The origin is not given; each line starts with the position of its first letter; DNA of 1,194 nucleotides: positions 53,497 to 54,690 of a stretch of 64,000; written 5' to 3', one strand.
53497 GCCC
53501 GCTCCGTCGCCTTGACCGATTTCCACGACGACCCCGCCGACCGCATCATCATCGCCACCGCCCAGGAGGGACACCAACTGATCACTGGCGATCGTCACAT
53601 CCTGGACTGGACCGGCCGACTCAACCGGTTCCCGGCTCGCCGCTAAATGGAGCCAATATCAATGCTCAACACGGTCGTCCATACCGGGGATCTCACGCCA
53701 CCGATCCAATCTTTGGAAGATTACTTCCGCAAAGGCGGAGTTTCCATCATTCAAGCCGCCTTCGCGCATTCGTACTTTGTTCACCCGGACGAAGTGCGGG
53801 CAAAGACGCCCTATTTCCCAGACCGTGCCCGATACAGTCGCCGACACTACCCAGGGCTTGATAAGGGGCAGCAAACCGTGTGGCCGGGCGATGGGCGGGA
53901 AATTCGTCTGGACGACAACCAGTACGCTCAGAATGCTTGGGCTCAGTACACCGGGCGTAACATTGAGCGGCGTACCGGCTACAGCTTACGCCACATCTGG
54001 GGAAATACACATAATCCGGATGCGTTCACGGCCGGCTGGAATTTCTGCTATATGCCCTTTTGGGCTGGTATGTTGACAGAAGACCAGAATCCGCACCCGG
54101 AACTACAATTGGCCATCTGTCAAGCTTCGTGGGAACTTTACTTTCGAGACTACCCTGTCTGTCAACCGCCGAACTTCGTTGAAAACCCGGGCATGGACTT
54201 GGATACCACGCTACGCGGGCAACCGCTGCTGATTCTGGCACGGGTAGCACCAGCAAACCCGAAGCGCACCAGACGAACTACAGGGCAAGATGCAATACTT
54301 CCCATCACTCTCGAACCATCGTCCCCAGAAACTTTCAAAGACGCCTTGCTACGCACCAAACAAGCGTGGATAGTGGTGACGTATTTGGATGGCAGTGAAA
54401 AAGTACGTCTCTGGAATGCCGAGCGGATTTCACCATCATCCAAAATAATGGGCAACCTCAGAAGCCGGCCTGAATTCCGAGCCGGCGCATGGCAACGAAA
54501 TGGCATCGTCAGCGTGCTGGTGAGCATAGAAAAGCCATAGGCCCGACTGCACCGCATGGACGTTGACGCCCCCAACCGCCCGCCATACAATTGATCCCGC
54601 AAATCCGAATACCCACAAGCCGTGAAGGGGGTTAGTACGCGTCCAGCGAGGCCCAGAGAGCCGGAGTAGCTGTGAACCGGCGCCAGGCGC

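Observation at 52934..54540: AT-richer three-gene module: phd-type antitoxin, PIN toxin and an abutting 297-aa orphan protein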

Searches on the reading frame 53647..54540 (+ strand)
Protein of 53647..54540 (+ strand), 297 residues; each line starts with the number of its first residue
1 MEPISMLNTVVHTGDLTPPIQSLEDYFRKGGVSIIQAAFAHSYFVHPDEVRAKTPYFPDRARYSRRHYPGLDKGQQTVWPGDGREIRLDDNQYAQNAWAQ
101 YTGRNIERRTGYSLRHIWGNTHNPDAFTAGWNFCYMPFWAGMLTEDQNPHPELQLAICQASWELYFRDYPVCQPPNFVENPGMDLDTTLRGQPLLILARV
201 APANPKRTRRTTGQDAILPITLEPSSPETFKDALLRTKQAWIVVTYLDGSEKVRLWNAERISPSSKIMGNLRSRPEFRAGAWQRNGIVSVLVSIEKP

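Call 3: search_protein_families(library=pfam, proteins=[window:53647-54540:+], max_evalue=0.1)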
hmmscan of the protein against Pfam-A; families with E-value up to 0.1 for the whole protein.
window:53647-54540:+ (297 aa): 0 families

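Call 4: search_protein_families(library=ncbifam, proteins=[window:53647-54540:+], max_evalue=0.1)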
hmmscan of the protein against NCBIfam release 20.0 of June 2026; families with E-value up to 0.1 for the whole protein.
window:53647-54540:+ (297 aa): 0 families

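Call 5: search_protein_families(library=padloc, proteins=[window:53647-54540:+], max_evalue=0.1)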
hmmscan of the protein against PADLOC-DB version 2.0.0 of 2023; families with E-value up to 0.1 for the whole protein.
window:53647-54540:+ (297 aa): 0 families

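Call 6: find_homologous_proteins(query=window:53647-54540:+)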
Query window:53647-54540:+ (297 aa): 665 proteins with E <= 0.001 among 1268 candidates; the best 120 are listed.
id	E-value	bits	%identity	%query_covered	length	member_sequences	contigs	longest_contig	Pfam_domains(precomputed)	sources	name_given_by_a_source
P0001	8.9e-201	684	99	98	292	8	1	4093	-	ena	-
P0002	6.1e-171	586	86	98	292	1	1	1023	-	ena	-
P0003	5.1e-170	583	85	98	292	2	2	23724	-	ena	-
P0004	6.1e-168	576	84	98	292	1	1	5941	-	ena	-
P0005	2.6e-164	564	82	98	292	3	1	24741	-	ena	-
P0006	3.8e-162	557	81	98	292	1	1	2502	-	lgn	-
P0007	1.1e-161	555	81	98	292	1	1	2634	-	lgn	-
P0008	3.4e-161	554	82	97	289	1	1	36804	-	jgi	-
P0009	4.0e-147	507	74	98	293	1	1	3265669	-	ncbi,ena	-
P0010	9.9e-144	496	72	98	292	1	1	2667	-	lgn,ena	-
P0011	1.0e-141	490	73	98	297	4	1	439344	-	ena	-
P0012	2.4e-140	485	66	98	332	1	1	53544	-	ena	-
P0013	8.6e-137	473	69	98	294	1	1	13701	-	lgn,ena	-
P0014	3.9e-133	461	72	93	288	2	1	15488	-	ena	-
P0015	4.6e-133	461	68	98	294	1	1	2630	-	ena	-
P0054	2.8e-118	413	62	97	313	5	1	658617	-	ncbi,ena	-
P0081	2.1e-115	403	60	98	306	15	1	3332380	-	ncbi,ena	-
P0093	6.1e-107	375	68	79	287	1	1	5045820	-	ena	-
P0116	7.9e-96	339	74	66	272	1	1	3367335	-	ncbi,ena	-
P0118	9.2e-96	339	62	80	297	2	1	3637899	-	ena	-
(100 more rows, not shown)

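Call 10: find_related_loci(query=A1, collection=genome_contigs, flank=6000)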
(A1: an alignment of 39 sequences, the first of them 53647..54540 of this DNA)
Query A1 (297 aa) in genome_contigs; peptide patterns used: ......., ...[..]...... (x = any residue, [..] = any of these).
106 stretches matched a pattern; 86 encode a relative of the query (tblastn E <= 1e-3); the best 80 are kept; 79 distinct loci.
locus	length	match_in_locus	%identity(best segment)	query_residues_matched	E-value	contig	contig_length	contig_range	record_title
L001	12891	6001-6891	74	2-297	2e-149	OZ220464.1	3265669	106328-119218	MAG: Dehalococcoidia bacterium isolate 865023ef-8e16-4315-bfec-facb54b4b210 genome assembly, chromosome: 1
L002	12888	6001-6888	73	2-297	7e-148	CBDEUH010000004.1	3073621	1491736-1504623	MAG: Dehalococcoidia bacterium isolate bfea76a8-140f-4873-bc2f-160740800df5 genome assembly, contig: contig_4, whole gen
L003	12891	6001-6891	72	1-297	5e-145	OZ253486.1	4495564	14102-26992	MAG: Dehalococcoidia bacterium isolate 22d52d86-1ac5-48a8-ba2c-9c03d7305c6a genome assembly, chromosome: 1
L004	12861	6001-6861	66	11-297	9e-128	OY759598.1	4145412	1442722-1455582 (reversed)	MAG: Dehalococcoidia bacterium isolate 9e3974e8-1b76-4a2a-ace1-a6b9f67a3735 genome assembly, chromosome: 1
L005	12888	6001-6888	61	3-297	2e-122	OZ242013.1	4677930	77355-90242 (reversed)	MAG: Dehalococcoidia bacterium isolate 46172bb6-85ce-4bfa-83e6-a227f3f22208 genome assembly, chromosome: 1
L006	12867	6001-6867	64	11-297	6e-122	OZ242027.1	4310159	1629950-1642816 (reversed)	MAG: Dehalococcoidia bacterium isolate b612d4f0-7387-46ac-83c2-9cb111bb644c genome assembly, chromosome: 1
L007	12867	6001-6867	62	11-297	4e-120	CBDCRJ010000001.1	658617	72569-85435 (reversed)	MAG: Dehalococcoidia bacterium isolate 2d39826d-14c6-4929-8ced-310aa4e6ff2e genome assembly, contig: contig_1, whole gen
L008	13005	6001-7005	55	5-297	5e-119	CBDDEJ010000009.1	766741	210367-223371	MAG: Dehalococcoidia bacterium isolate 49c8d7ff-4838-46bf-a9ef-c42a27772ead genome assembly, contig: contig_9, whole gen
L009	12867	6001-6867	60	4-291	5e-117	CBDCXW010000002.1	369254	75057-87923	MAG: Dehalococcoidia bacterium isolate df45c49b-c266-4090-ac87-fb36498b7b26 genome assembly, contig: contig_2, whole gen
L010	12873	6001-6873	62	7-297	3e-118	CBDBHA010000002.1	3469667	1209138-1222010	MAG: Dehalococcoidia bacterium isolate bb2b1bd2-7e29-43ac-b61b-1ab32c8d9498 genome assembly, contig: contig_2, whole gen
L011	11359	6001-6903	60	4-297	9e-116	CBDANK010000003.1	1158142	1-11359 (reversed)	MAG: Dehalococcoidia bacterium isolate a1dbf65f-fdea-4ccb-8455-25db03c06324 genome assembly, contig: contig_3, whole gen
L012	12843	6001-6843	62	23-297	8e-114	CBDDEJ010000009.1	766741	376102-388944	MAG: Dehalococcoidia bacterium isolate 49c8d7ff-4838-46bf-a9ef-c42a27772ead genome assembly, contig: contig_9, whole gen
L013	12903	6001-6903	59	4-297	2e-113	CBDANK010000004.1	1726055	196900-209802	MAG: Dehalococcoidia bacterium isolate a1dbf65f-fdea-4ccb-8455-25db03c06324 genome assembly, contig: contig_4, whole gen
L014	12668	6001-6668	84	2-297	8e-106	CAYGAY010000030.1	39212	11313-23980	MAG TPA_asm: uncultured Dehalococcoidia bacterium isolate ERP110561_co1_15 genome assembly, contig: NODE_672_length_3921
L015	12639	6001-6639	73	5-215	6e-104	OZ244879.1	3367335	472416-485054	MAG: Dehalococcoidia bacterium isolate 129e805c-15e7-4e04-be47-5b5205565f01 genome assembly, chromosome: 1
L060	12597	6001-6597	55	1-201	1e-72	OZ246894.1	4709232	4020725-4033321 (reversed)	MAG: Acidimicrobiales bacterium isolate 168846d3-da31-4246-9ed1-ce7448191819 genome assembly, chromosome: 1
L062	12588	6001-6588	58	1-196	4e-72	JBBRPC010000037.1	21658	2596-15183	MAG: Acidimicrobiia bacterium isolate La1_metabat2.393 LA1C_B2.393_k141_13257L_21658_cov_10.0000, whole genome shotgun s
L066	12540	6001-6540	58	16-197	3e-71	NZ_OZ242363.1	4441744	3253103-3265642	MAG: Candidatus Poriferisodalis sp. isolate 3ecd5611-abd8-4ec1-8e8b-c033b5c04d4f chromosome 1, complete sequence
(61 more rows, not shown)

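Call 15: search_protein_representatives(protein=window:53647-54540:+)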
Query: 297 residues. Proteins with E-value up to 0.001 (for the whole library): 503; up to 1e-10: 257; up to 1e-30: 50. The best 150 are listed.
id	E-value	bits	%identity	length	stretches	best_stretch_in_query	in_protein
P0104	9.0e-100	350.1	59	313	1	19-297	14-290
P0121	1.9e-83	296.5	60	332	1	6-210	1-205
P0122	1.9e-83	296.5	69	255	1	8-186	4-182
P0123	2.3e-82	293.0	61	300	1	7-213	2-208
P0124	1.0e-81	290.9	62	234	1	11-213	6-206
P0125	7.7e-76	271.5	68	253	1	45-211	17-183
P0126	8.8e-74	264.8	67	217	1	9-175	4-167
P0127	1.6e-73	264.0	61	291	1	6-206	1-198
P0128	7.5e-72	258.4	56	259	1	6-202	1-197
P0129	3.1e-68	246.6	58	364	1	13-197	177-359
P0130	3.2e-67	243.2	44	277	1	6-292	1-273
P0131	4.1e-64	233.0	65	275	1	7-158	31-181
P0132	4.0e-61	223.2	51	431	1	11-221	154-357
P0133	3.4e-58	213.6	52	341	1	12-198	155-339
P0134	5.6e-55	203.0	59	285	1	11-163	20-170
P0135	3.2e-54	200.5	47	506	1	12-208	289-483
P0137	3.9e-52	193.7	43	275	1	7-199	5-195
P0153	3.4e-39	151.2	50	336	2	211-293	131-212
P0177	1.8e-25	106.1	59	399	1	207-297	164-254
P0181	2.1e-24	102.6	39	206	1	16-187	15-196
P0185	6.4e-24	101.0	36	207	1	29-184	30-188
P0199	8.6e-21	90.7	37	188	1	35-189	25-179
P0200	9.6e-21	90.6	56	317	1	210-297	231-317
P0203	1.6e-20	89.8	33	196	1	18-186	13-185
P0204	1.9e-20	89.6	53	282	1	208-297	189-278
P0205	2.0e-20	89.5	37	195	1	38-197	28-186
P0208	9.4e-20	87.3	43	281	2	208-292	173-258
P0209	2.4e-19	86.0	37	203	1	33-171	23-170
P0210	3.0e-19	85.7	50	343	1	189-297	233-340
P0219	6.9e-19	84.5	53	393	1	214-294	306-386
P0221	9.0e-19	84.1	44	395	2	201-297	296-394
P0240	4.5e-17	78.5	55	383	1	217-294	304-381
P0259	5.6e-16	74.9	31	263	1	29-294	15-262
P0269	1.2e-15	73.8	47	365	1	211-296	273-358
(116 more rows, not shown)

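Call 16: predict_structure(alignment_id=A1)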
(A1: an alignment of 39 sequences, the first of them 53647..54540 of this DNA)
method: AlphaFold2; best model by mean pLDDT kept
length: 297 residues; sequences in the alignment: 39
mean_pLDDT: 75.0   pTM: 0.56
mean pLDDT of the five models: 75.0, 65.0, 60.2, 59.0, 56.6
residues with pLDDT >= 90: 67; 70-90: 141; 50-70: 51; < 50: 38
segments of 3 or more residues with pLDDT < 50: 1-3, 129-145, 200-214
pLDDT, mean of each block of 10 residues (from residue 1): 61 71 81 83 74 74 83 91 86 74 65 52 60 40 53 80 74 64 88 75 33 65 93 95 91 93 91 85 87 92
secondary structure, 60 per line:
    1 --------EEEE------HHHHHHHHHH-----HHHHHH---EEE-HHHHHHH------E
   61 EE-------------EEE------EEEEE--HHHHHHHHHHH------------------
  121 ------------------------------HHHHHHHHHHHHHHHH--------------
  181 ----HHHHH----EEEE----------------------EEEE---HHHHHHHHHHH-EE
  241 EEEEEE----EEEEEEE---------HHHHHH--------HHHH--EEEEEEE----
elements in order: E9-12 H19-28 H34-39 E43-45 H47-53 E60-62 E76-78 E85-89 H92-102 H151-166 H185-189 E194-197 E220-223 H227-237 E239-246 E251-257 H267-272 H281-284 E287-293

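Call 17: search_protein_families(library=pfam, proteins=[P0177, P0200, P0204, P0210, P0219, P0221, P0240, P0269, P0153, P0208], max_evalue=0.01)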
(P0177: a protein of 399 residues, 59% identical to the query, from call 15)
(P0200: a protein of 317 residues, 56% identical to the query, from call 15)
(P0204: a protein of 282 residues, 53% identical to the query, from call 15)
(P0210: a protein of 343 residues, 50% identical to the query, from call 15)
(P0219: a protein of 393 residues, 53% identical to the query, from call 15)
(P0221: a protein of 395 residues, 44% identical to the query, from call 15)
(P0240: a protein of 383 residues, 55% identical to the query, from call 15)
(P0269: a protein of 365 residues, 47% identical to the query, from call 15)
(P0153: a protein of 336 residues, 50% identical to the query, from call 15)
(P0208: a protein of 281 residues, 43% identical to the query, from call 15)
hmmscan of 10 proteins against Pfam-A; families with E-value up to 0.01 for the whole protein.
P0177 (399 aa): 0 families

P0200 (317 aa): 2 families
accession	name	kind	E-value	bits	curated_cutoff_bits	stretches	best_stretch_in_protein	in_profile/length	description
PF01844.29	HNH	-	6.1e-07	29.9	21.4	1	138-181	1-44/47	HNH endonuclease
PF14279.12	HNH_5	-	0.0042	17.4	27.5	1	152-182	14-44/56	HNH endonuclease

P0204 (282 aa): 0 families

P0210 (343 aa): 2 families
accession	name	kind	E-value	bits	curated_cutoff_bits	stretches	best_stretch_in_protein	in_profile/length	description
PF04313.20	HSDR_N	-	1.5e-08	35.1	25.1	1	43-109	116-190/198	Type I restriction enzyme R protein N terminus (HSDR_N)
PF08774.17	VRR_NUC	-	0.0042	17.6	23.8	1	67-101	79-113/116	VRR-NUC domain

P0219 (393 aa): 0 families

P0221 (395 aa): 0 families

P0240 (383 aa): 4 families
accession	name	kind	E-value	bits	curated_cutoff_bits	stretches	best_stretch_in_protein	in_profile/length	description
PF00069.31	Pkinase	-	7.9e-39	134.1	31.7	1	13-219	2-202/263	Protein kinase domain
PF07714.23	PK_Tyr_Ser-Thr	-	1.5e-25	90.4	23.1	1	16-220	5-211/258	Protein tyrosine and serine/threonine kinase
PF01636.29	APH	-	0.00031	21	23.2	0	113-157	146-197/239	Phosphotransferase enzyme family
PF03109.22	ABC1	-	0.00078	19.1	22.9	1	60-158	123-215/244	ABC1 atypical kinase-like domain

P0269 (365 aa): 1 family
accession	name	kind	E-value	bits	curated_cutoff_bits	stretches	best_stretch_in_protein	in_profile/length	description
PF23564.1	EF-hand_FSTL1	-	0.009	16.6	27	0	220-256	12-48/120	Follistatin-related protein 1, EF-hand domain pair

P0153 (336 aa): 0 families

P0208 (281 aa): 0 families

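Call 19: search_solved_structures(query=A1, max_evalue=10, show_alignments=2)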
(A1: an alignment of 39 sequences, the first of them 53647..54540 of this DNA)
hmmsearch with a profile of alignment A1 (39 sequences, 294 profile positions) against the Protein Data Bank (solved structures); distinct sequences matched with E-value up to 10: 2.
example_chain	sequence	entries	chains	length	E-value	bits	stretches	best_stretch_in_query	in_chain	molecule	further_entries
4x80_H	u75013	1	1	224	0.27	13.5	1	52-115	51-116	IgG1 7B4 FAB Heavy chain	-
7el2_A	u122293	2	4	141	1.7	10.8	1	172-251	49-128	Homoprotocatechuate degradation operon regulator HpaR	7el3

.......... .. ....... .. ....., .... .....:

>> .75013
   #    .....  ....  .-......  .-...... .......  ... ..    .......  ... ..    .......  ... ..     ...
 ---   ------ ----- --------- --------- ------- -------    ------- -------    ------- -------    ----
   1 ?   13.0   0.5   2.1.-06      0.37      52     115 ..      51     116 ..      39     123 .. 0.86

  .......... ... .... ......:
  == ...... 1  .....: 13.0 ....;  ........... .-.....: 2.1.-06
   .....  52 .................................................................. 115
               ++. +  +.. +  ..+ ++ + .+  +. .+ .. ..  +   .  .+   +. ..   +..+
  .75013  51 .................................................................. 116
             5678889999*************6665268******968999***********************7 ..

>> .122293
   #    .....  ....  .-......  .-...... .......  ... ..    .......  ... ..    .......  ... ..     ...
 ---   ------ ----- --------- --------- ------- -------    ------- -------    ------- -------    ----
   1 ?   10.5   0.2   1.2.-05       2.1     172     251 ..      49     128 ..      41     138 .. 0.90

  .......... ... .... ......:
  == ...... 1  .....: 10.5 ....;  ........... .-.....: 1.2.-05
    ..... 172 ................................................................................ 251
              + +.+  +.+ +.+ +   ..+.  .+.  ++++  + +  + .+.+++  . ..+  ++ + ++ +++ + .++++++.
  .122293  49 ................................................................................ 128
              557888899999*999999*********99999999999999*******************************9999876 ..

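Call 21: fold_search(model_id=the predicted structure, library=pdb)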
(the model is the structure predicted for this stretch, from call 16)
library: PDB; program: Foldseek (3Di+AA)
matches with E <= 10: 395; with E <= 0.001: 0
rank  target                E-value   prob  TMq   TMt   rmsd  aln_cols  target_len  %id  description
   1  1yn3_A                1.2e-01  0.57  0.13  0.35   9.1       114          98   14  Crystal Structures of EAP Domains from Staphylococcus aureus Reveal an Unexpected Homology to Bacterial Superantigens (released 2005-03-01)
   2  8d4o_A                1.6e-01  0.44  0.12  0.33   9.1       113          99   13  Crystal Structure of the Neutrophil Serine Protease Inhibitor Eap1 from S. aureus (released 2022-12-21)
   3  4rh6_B                1.8e-01  0.41  0.13  0.19   7.8       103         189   13  2.9 Angstrom Crystal Structure of Putative Exotoxin 3 from Staphylococcus aureus. (released 2014-10-29)
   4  9ass_C                2.2e-01  0.38  0.13  0.34   8.8       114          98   14  Crystal Structure of Neutrophil Elastase Inhibited by Eap4 from S. aureus (released 2024-06-12)
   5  3r2t_B                2.2e-01  0.38  0.11  0.15   7.3        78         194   13  2.2 Angstrom Resolution Crystal Structure of Superantigen-like Protein from Staphylococcus aureus subsp. aureus NCTC 8 (released 2011-03-23)
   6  1yn5_B                3.3e-01  0.33  0.11  0.26   6.1        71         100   20  Crystal Structures of EAP Domains from Staphylococcus aureus Reveal an Unexpected Homology to Bacterial Superantigens (released 2005-03-01)
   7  1an8                  4.0e-01  0.23  0.13  0.18   9.9       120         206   12  CRYSTAL STRUCTURE OF THE STREPTOCOCCAL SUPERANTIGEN SPE-C (released 1998-04-29)
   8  4rh6_A                4.3e-01  0.33  0.12  0.17   5.9        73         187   14  2.9 Angstrom Crystal Structure of Putative Exotoxin 3 from Staphylococcus aureus. (released 2014-10-29)
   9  2x1k                  4.5e-01  0.10  0.08  0.11  15.7        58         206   16  H71S mutant of the antibiotic resistance protein NimA from Deinococcus radiodurans (released 2010-11-17)
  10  7ttz_D                4.8e-01  0.35  0.15  0.22   7.9       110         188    8  Heterodimeric IgA Fc in complex with Staphylococcus aureus protein SSL7 (released 2023-02-01)
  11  8gdg_MODEL_1_A        4.8e-01  0.21  0.13  0.29   9.0       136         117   12  Solution structure of the Neutrophil Serine Protease Inhibitor, EapH2 (released 2023-04-26)
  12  2qej_C                5.1e-01  0.30  0.12  0.17   6.9        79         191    9  Crystal structure of a Staphylococcus aureus protein (SSL7) in complex with Fc of human IgA1 (released 2007-09-18)
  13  3v05_A                5.1e-01  0.21  0.12  0.17   7.3        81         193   12  2.4 Angstrom Crystal Structure of Superantigen-like Protein from Staphylococcus aureus. (released 2011-12-21)
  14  3r2i                  5.5e-01  0.12  0.09  0.13   8.0        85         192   14  Crystal Structure of Superantigen-like Protein, Exotoxin SACOL0473 from Staphylococcus aureus subsp. aureus COL (released 2011-03-23)
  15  2x1j                  5.5e-01  0.09  0.08  0.11  15.5        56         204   16  H71A mutant of the antibiotic resistance protein NimA from Deinococcus radiodurans (released 2010-11-17)
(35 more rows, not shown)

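Call 22: search_protein_families(library=pfam, proteins=[P0185, P0199, P0203, P0205, P0209, P0259, P0181, P0135, P0132, P0129], max_evalue=1)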
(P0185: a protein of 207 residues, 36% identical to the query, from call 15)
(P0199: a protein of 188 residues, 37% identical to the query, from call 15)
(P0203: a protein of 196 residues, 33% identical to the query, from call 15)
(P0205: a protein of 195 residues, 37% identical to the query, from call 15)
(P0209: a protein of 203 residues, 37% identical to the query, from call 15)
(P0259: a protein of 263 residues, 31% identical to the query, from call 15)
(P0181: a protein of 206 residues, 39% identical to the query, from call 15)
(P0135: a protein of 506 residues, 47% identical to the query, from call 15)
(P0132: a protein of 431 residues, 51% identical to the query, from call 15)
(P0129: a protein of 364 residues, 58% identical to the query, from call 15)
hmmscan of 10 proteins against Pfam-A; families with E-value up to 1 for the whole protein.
P0185 (207 aa): 0 families

P0199 (188 aa): 0 families

P0203 (196 aa): 1 family
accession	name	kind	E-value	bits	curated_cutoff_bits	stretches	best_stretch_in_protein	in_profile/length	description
PF20874.2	Relaxase_M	-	0.076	13.6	27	1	133-174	35-74/86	Relaxase central domain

P0205 (195 aa): 1 family
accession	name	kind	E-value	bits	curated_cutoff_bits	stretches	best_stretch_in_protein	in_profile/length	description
PF21161.3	P2R3B_EF-hand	-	0.048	14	27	1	130-171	5-52/60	P2R3B, EF-hand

P0209 (203 aa): 0 families

P0259 (263 aa): 0 families

P0181 (206 aa): 0 families

P0135 (506 aa): 1 family
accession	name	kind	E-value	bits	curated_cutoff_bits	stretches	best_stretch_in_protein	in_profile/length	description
PF14338.12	Mrr_N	-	5.2e-16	59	29.5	1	146-229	1-83/87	Mrr N-terminal domain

P0132 (431 aa): 1 family
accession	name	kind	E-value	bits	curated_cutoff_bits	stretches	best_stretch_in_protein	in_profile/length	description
PF14338.12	Mrr_N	-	1.2e-13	51.5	29.5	1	11-93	2-83/87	Mrr N-terminal domain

P0129 (364 aa): 2 families
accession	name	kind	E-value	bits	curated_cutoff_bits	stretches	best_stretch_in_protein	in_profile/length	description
PF02899.23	Phage_int_SAM_1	-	0.018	15.7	22.3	0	68-94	11-36/83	Phage integrase, N-terminal SAM-like domain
PF13495.12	Phage_int_SAM_4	-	0.068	14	27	0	8-33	46-71/85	Phage integrase, N-terminal SAM-like domain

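Call 35: search_protein_families(library=pfam, alignment_id=A3, max_evalue=0.0001)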
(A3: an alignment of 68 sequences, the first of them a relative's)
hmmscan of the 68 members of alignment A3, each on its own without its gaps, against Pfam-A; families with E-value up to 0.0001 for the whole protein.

A. member 1, L005:4331-5887:+ (519 aa): 0 families

B. families by the number of members that match (of 68 scanned): 56 families (the first 25 are shown)
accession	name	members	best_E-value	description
PF02775.26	TPP_enzyme_C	7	5.9e-37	Thiamine pyrophosphate enzyme, C-terminal TPP binding domain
PF02776.23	TPP_enzyme_N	7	2.8e-33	Thiamine pyrophosphate enzyme, N-terminal TPP binding domain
PF00205.28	TPP_enzyme_M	6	2.9e-42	Thiamine pyrophosphate enzyme, central domain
PF05685.18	Uma2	3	9.2e-29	Putative restriction endonuclease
PF00501.34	AMP-binding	2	9.9e-82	AMP-binding enzyme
PF02826.25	2-Hacid_dh_C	2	9.1e-53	D-isomer specific 2-hydroxyacid dehydrogenase, NAD binding domain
PF01408.29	GFO_IDH_MocA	2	2.3e-29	Oxidoreductase family, NAD-binding Rossmann fold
PF22725.1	GFO_IDH_MocA_C3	2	8.4e-26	GFO/IDH/MocA C-terminal domain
PF13193.12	AMP-binding_C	2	3.6e-24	AMP-binding enzyme C-terminal domain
PF02894.22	GFO_IDH_MocA_C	2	2.3e-21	Oxidoreductase family, C-terminal alpha/beta domain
PF01850.27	PIN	2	1.4e-14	PIN domain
PF00156.33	Pribosyltran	2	6.4e-12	Phosphoribosyl transferase domain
PF03447.22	NAD_binding_3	2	4.1e-06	Homoserine dehydrogenase, NAD binding domain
PF13337.12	BrxL_ATPase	1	4.7e-119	Lon-like protease BrxL-like, ATPase domain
PF05940.17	NnrS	1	1.2e-106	NnrS protein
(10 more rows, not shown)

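Call 38: search_protein_families(library=pfam, alignment_id=A4, max_evalue=0.001)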
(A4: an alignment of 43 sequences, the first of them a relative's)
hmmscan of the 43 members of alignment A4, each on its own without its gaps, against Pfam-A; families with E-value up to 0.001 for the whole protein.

A. member 1, P0200 (317 aa): 1 family
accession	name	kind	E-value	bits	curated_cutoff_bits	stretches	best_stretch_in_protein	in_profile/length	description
PF01844.29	HNH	-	6.1e-07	29.9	21.4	1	138-181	1-44/47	HNH endonuclease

B. families by the number of members that match (of 43 scanned): 8 families
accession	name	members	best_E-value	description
PF18731.6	HEPN_Swt1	2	4.8e-30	Swt1-like HEPN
PF00069.31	Pkinase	1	7.9e-39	Protein kinase domain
PF07714.23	PK_Tyr_Ser-Thr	1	1.5e-25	Protein tyrosine and serine/threonine kinase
PF04326.19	SLFN_AlbA_2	1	1e-17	Schlafen, AlbA_2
PF04313.20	HSDR_N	1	1.5e-08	Type I restriction enzyme R protein N terminus (HSDR_N)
PF01844.29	HNH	1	6.1e-07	HNH endonuclease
PF01636.29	APH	1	0.00031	Phosphotransferase enzyme family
PF03109.22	ABC1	1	0.00078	ABC1 atypical kinase-like domain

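Call 40: search_protein_families(library=pfam, proteins=[L015:5308-5793:+, L014:5158-5442:+, L014:5447-5929:+, L060:3771-5423:+, L066:4476-5378:+, L011:5566-5937:+, L002:6894-7265:-, L062:2505-5912:+], max_evalue=0.01)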
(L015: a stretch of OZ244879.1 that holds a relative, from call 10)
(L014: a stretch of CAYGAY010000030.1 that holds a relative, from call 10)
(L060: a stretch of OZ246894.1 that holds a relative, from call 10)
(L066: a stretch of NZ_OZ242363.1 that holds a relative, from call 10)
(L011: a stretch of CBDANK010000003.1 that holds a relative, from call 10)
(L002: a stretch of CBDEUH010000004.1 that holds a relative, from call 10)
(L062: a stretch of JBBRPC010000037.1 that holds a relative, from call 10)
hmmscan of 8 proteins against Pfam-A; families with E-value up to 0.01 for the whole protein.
L015:5308-5793:+ (162 aa): 0 families

L014:5158-5442:+ (95 aa): 1 family
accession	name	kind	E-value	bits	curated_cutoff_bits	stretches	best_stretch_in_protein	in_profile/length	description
PF01850.27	PIN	-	0.0001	23.3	23.6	1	4-89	34-119/120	PIN domain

L014:5447-5929:+ (161 aa): 1 family
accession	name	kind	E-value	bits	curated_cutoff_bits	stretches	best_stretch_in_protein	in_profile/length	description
PF03652.20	RuvX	-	1.3e-28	100.4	29.2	1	15-145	2-132/134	Holliday junction resolvase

L060:3771-5423:+ (551 aa): 0 families

L066:4476-5378:+ (301 aa): 0 families

L011:5566-5937:+ (124 aa): 0 families

L002:6894-7265:- (123 aa): 0 families

L062:2505-5912:+ (1136 aa): 8 families
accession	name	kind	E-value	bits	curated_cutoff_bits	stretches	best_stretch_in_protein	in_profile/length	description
PF04851.21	ResIII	-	1.7e-37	129.3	22.5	1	361-516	4-163/164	Type III restriction enzyme, res subunit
PF18766.7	SWI2_SNF2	-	2.6e-19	70.2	26.7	1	364-551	1-187/221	SWI2/SNF2 ATPase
PF08463.15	EcoEI_R_C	-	2.2e-16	60.8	24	1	985-1130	2-160/163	EcoEI R protein C-terminal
PF00270.35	DEAD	-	8.5e-13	48.8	26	1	362-520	1-165/167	DEAD/DEAH box helicase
PF00271.37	Helicase_C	-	2.3e-06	28.2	23.5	1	635-733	16-108/110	Helicase conserved C-terminal domain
PF13643.11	DUF4145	-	4e-06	27.2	23.1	1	25-112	5-85/88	Domain of unknown function (DUF4145)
PF04313.20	HSDR_N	-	8.2e-06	26.2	25.1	1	258-324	127-196/198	Type I restriction enzyme R protein N terminus (HSDR_N)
PF13588.12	HSDR_N_2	-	0.0095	16.5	25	0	243-319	26-95/110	Type I restriction enzyme R protein N terminus (HSDR_N)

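Call 50: search_protein_families(library=phrogs, proteins=[window:53662-54537:+, P0093, P0132, P0185], max_evalue=0.1)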
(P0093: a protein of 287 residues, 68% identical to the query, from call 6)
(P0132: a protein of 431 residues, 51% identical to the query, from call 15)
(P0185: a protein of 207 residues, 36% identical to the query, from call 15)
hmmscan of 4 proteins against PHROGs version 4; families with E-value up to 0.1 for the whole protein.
window:53662-54537:+ (292 aa): 0 families

P0093 (287 aa): 0 families

P0132 (431 aa): 0 families

P0185 (207 aa): 0 families
